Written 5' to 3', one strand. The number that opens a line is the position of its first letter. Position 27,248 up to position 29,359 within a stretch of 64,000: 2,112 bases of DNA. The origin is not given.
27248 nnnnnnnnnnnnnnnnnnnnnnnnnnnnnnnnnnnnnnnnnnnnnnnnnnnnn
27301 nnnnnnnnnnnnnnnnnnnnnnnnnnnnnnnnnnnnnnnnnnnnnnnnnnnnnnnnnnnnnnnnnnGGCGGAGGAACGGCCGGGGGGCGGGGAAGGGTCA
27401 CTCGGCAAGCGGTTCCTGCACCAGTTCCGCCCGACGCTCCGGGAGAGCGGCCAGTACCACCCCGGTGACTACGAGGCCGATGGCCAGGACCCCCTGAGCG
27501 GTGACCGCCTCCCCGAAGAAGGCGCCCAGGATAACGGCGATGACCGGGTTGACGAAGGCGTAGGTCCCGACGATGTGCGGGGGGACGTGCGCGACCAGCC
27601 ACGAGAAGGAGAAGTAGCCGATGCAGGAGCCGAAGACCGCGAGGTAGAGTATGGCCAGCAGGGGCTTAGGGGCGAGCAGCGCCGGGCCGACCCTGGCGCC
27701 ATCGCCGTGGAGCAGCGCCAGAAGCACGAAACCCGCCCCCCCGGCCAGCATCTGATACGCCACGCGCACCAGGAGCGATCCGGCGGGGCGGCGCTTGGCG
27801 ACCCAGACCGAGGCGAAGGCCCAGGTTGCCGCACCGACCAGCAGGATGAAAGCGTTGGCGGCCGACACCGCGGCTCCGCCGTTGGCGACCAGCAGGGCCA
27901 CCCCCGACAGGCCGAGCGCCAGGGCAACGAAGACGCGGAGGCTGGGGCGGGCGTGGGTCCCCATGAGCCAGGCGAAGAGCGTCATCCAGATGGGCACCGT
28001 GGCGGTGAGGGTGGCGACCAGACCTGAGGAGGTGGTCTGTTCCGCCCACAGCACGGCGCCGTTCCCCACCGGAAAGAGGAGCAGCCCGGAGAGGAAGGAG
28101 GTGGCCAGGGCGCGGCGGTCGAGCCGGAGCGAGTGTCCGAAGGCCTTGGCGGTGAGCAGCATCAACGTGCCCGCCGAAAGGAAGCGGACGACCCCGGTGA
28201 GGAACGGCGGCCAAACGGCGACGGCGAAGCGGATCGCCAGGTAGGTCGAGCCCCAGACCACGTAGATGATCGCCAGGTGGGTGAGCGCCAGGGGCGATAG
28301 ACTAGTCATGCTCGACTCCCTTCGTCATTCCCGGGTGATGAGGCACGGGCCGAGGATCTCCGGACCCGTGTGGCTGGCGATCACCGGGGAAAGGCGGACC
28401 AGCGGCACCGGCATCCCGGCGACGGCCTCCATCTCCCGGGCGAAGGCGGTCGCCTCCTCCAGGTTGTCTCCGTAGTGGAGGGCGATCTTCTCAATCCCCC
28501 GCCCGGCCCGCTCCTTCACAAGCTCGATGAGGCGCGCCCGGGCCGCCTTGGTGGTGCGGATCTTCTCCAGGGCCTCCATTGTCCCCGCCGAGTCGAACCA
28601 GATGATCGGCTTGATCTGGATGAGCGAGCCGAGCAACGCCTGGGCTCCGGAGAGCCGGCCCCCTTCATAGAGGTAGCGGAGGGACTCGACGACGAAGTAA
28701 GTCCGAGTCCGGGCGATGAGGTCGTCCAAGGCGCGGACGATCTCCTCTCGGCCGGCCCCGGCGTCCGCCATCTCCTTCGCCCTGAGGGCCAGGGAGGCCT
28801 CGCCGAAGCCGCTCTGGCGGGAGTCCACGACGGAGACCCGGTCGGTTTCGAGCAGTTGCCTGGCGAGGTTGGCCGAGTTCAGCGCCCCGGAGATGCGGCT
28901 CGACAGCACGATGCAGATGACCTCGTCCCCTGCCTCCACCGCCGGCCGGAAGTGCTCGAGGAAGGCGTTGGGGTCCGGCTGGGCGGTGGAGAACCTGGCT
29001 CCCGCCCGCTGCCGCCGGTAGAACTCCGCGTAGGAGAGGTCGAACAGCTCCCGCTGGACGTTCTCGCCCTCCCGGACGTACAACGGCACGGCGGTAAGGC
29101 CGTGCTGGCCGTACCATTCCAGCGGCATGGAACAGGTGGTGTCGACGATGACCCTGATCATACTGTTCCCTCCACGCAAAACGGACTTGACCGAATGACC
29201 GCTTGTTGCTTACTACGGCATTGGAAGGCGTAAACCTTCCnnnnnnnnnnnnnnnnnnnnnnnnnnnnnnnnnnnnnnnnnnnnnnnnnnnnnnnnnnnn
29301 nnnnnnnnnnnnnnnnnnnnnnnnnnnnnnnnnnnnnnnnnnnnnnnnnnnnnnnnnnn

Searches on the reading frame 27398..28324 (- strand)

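Call 52: search_protein_families(library=pfam, proteins=[window:27398-28324:-], max_evalue=0.0001)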
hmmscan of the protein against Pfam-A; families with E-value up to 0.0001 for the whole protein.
window:27398-28324:- (308 aa): 1 family
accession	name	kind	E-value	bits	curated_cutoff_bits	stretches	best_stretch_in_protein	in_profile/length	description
PF00892.27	EamA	-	2.3e-28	99.6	28.2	2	159-292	5-133/135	EamA-like transporter family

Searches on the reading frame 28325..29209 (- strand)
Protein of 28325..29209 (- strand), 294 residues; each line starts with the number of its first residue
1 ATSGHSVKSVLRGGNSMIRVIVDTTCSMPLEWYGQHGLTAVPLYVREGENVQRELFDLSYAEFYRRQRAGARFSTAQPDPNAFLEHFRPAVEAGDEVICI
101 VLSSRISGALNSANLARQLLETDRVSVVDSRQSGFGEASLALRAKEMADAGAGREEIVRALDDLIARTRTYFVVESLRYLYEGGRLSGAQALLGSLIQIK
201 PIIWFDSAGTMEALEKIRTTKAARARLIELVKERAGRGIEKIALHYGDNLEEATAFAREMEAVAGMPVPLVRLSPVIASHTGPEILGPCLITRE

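Call 52: search_protein_families(library=pfam, proteins=[window:28325-29209:-], max_evalue=0.0001)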
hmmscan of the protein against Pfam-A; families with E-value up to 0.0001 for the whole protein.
window:28325-29209:- (294 aa): 1 family
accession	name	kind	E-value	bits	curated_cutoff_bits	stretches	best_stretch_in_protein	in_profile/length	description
PF02645.21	DegV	-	2.5e-71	240.7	27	1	18-291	2-278/280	Uncharacterised protein, DegV family COG1307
